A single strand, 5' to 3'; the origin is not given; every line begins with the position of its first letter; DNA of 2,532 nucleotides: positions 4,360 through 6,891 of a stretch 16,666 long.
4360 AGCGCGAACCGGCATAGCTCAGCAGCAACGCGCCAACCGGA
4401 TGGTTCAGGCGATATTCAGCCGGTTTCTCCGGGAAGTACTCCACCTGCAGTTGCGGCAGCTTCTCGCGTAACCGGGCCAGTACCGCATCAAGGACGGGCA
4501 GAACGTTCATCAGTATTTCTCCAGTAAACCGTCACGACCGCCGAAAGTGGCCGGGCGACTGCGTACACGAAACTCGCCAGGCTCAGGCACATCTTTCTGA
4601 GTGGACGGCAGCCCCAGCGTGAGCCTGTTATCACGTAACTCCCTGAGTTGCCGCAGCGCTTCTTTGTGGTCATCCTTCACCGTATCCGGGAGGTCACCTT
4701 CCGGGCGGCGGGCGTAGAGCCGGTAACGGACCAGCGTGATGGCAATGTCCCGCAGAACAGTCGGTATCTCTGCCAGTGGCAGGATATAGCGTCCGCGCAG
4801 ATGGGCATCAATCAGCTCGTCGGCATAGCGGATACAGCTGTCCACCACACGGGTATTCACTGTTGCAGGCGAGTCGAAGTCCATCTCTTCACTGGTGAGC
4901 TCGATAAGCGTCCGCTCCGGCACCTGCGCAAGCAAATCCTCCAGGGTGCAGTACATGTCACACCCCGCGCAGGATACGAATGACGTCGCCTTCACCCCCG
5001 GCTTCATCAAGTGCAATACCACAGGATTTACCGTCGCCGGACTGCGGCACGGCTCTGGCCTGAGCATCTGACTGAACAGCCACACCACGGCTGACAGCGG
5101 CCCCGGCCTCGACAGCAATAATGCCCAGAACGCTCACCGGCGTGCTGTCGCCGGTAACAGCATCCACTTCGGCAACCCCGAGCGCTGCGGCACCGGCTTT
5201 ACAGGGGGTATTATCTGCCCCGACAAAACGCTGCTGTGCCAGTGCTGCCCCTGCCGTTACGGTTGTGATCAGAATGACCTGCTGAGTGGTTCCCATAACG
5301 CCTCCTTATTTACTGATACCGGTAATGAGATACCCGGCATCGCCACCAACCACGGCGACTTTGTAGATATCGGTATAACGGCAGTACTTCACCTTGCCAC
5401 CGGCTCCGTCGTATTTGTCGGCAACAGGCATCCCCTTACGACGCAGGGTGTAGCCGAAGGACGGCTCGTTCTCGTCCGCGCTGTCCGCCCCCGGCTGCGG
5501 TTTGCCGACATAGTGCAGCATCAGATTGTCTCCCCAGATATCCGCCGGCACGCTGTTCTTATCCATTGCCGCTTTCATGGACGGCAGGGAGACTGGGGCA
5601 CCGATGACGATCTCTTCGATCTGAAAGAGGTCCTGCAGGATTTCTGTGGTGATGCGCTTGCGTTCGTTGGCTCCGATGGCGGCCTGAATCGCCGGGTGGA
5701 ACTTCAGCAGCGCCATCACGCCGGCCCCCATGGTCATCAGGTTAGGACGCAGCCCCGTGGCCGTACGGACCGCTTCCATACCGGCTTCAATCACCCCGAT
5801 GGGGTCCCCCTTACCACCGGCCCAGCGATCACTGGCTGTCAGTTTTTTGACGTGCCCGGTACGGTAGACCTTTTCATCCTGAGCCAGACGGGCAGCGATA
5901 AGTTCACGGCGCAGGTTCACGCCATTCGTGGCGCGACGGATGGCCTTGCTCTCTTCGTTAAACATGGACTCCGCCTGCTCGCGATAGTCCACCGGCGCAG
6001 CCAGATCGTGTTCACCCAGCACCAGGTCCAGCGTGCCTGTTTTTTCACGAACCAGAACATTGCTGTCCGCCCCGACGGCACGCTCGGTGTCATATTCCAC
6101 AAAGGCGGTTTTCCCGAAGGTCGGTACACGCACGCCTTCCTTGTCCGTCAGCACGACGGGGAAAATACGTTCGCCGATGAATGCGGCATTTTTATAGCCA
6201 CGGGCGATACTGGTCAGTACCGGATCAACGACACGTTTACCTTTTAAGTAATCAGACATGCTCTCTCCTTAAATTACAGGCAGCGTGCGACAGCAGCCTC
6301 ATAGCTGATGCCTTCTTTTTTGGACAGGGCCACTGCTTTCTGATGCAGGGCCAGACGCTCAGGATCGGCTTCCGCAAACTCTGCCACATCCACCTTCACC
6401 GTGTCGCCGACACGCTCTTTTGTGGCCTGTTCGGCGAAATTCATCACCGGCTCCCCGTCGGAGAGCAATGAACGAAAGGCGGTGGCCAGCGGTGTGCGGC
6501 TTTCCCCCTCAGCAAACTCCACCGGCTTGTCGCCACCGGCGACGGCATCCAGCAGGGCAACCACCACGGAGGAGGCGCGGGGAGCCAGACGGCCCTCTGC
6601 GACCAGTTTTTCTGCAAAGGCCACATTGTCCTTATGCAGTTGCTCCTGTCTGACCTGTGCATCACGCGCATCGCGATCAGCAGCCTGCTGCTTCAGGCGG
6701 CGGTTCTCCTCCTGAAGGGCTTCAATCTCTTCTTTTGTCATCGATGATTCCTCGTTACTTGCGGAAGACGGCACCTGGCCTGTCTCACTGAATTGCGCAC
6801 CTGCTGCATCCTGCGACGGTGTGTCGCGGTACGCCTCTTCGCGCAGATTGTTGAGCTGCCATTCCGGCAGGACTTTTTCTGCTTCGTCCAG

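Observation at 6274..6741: In-frame internal start with a strong RBS inside the protease/scaffold gene (nested scaffold candidate)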

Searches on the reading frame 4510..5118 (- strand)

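Call 5: search_protein_families(library=pfam, proteins=[window:4510-5118:-], max_evalue=0.01)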
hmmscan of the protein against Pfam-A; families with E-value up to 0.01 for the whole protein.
window:4510-5118:- (202 aa): 1 family
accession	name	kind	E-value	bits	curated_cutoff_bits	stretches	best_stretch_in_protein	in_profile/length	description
PF07030.17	Phage_Mu_Gp36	-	3.6e-37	127.7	24.7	1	56-186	1-123/124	Bacteriophage Mu, Gp36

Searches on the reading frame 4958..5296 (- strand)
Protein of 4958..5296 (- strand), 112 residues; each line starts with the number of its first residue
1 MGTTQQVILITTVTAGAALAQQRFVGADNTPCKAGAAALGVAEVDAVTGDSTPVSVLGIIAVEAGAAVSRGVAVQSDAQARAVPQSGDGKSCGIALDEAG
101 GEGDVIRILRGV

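Call 5: search_protein_families(library=pfam, proteins=[window:4958-5296:-], max_evalue=0.01)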
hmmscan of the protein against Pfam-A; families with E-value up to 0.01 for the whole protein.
window:4958-5296:- (112 aa): 1 family
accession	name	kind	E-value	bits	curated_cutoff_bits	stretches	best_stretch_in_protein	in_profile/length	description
PF09956.15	Phage_cement_2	-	2.1e-13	51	24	1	8-108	6-101/103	Phage cement protein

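Call 7: search_protein_families(library=phrogs, proteins=[window:4958-5296:-], max_evalue=0.01)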
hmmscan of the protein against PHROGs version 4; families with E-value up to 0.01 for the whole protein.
window:4958-5296:- (112 aa): 1 family
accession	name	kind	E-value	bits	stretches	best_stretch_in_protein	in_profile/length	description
phrog_673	-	head and packaging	2.6e-41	143.3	1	1-111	12-129/260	head scaffolding protein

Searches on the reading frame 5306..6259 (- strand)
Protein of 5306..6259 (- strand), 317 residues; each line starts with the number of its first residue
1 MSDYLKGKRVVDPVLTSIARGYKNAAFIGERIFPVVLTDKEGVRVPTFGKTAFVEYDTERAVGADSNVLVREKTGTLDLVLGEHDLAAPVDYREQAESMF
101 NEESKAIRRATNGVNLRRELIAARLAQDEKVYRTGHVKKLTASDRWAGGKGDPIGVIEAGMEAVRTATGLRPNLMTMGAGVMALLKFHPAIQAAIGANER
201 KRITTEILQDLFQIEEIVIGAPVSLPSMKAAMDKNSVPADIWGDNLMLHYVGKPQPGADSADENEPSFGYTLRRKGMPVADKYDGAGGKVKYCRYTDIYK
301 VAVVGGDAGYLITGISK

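Call 5: search_protein_families(library=pfam, proteins=[window:5306-6259:-], max_evalue=0.01)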
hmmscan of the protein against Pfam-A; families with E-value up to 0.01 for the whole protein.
window:5306-6259:- (317 aa): 1 family
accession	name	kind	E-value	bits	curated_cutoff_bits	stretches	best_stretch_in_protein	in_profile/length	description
PF03864.22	Phage_cap_E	-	3.2e-05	23.6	22.9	1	90-203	91-218/329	Phage major capsid protein E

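Call 7: search_protein_families(library=phrogs, proteins=[window:5306-6259:-], max_evalue=0.01)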
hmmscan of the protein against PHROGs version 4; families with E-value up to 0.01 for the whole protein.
window:5306-6259:- (317 aa): 2 families
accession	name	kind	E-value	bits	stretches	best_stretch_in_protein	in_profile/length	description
phrog_1005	-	head and packaging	9.3e-130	433.5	1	1-316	2-314/315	major head protein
phrog_29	-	head and packaging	1.1e-06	29.1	1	139-202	184-247/439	major head protein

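Call 8: search_protein_families(library=ncbifam, proteins=[window:5306-6259:-], max_evalue=0.1)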
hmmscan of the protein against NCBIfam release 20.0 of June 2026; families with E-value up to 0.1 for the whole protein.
window:5306-6259:- (317 aa): 0 families

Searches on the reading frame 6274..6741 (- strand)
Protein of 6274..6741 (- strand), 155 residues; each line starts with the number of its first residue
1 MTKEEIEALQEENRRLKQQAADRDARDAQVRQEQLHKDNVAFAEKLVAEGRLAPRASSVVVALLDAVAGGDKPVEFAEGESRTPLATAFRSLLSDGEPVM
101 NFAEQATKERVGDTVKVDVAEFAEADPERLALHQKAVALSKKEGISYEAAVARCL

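Call 7: search_protein_families(library=phrogs, proteins=[window:6274-6741:-], max_evalue=0.01)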
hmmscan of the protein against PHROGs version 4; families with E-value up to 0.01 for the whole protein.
window:6274-6741:- (155 aa): 1 family
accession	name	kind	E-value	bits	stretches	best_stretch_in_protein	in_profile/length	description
phrog_976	-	head and packaging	1.9e-47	163.5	1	1-154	241-392/415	head maturation protease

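Call 8: search_protein_families(library=ncbifam, proteins=[window:6274-6741:-], max_evalue=0.1)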
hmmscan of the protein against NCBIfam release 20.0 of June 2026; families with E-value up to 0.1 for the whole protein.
window:6274-6741:- (155 aa): 0 families

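Call 37: search_protein_families(library=pfam, proteins=[window:6274-6741:-], max_evalue=10)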
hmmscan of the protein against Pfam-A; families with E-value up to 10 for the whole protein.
window:6274-6741:- (155 aa): 1 family
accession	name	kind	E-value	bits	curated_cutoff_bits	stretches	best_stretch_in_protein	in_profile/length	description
PF06005.17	ZapB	-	0.051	14.5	31.5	1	4-37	18-53/71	Cell division protein ZapB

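Call 74: list_cluster_members(proteins=[window:6277-6741:-, window:6277-7389:-])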
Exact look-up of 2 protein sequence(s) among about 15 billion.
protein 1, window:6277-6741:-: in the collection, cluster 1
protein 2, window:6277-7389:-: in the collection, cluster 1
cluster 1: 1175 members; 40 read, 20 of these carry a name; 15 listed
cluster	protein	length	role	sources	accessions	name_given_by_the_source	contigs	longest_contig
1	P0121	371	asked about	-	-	-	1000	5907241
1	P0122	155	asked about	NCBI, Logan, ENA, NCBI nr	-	-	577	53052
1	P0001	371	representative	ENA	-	-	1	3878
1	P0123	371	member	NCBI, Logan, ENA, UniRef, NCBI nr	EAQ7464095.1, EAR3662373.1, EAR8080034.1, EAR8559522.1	TPA: peptidase [Escherichia coli] | hypothetical protein n=1 Tax=Enterobacteriaceae TaxID=543 RepID=UPI0001E8BD29 | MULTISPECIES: hypothetical protein [Enterobacteriaceae]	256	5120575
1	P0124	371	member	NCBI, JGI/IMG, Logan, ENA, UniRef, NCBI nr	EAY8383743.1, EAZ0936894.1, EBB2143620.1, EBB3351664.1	TPA: peptidase [Escherichia coli] | Peptidase n=2 Tax=Enterobacteriaceae TaxID=543 RepID=A0A5V5S3R7_SALER | hypothetical protein [Escherichia coli]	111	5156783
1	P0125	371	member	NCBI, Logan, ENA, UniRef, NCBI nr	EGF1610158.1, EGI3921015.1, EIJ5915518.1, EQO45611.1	phage-like protein [Escherichia coli] | hypothetical protein n=1 Tax=Escherichia coli TaxID=562 RepID=UPI00038F365F | hypothetical protein [Escherichia coli]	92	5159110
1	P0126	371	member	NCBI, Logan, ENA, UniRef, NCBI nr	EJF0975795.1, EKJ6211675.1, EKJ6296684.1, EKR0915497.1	peptidase [Escherichia coli] | peptidase n=1 Tax=Escherichia coli TaxID=562 RepID=UPI001B93209A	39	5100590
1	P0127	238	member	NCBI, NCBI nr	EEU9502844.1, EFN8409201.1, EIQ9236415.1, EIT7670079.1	TPA: peptidase, partial [Escherichia coli] | peptidase [Escherichia coli]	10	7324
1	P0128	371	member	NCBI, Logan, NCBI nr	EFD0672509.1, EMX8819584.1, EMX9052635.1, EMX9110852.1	peptidase [Escherichia coli]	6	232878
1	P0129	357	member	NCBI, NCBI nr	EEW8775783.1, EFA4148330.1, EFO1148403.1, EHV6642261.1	peptidase [Escherichia coli]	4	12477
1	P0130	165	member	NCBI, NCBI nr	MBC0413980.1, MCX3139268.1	peptidase, partial [Escherichia coli] | peptidase [Escherichia coli]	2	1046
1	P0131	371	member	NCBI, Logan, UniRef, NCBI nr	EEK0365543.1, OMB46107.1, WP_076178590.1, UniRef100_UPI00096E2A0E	peptidase [Salmonella enterica] | peptidase n=1 Tax=Salmonella enterica TaxID=28901 RepID=UPI00096E2A0E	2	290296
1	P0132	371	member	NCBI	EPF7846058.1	peptidase [Escherichia coli]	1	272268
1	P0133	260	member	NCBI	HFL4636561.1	TPA: peptidase, partial [Escherichia coli]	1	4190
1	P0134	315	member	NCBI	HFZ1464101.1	TPA: peptidase, partial [Escherichia coli]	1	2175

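Call 75: find_encoding_contigs(protein=P0122, flank=2500, max_places=6)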
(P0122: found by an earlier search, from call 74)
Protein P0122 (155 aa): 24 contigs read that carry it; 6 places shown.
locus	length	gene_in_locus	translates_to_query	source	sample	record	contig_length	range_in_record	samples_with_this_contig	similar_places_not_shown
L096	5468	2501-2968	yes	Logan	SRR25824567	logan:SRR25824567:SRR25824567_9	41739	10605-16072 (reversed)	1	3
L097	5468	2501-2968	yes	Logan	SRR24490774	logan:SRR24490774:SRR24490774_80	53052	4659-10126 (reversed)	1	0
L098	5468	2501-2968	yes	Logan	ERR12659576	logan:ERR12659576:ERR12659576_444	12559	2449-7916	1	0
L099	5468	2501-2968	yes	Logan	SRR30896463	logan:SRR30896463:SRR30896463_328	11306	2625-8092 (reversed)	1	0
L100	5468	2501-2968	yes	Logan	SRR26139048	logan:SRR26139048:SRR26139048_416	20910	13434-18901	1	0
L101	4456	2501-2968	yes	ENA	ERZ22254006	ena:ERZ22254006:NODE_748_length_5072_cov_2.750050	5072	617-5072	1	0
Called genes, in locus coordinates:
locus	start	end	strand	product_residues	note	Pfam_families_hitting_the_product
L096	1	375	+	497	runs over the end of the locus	PF06074:Portal_Mu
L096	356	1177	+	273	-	PF04233:Phage_Mu_F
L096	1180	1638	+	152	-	PF05069:Phage_tail_S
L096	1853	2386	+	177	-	-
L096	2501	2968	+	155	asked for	-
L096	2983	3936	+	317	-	-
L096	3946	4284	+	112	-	PF09956:Phage_cement_2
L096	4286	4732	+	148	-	PF07030:Phage_Mu_Gp36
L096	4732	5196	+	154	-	PF09646:Gp37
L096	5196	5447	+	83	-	-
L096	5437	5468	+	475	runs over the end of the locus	PF27730:UCP028589, PF04984:Phage_sheath_1, PF17482:Phage_sheath_1C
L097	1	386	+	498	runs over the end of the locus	PF06074:Portal_Mu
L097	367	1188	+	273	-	PF04233:Phage_Mu_F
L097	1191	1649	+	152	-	PF05069:Phage_tail_S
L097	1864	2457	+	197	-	-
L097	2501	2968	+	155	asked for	-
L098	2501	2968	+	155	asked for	-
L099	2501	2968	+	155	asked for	-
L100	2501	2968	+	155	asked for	-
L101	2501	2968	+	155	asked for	-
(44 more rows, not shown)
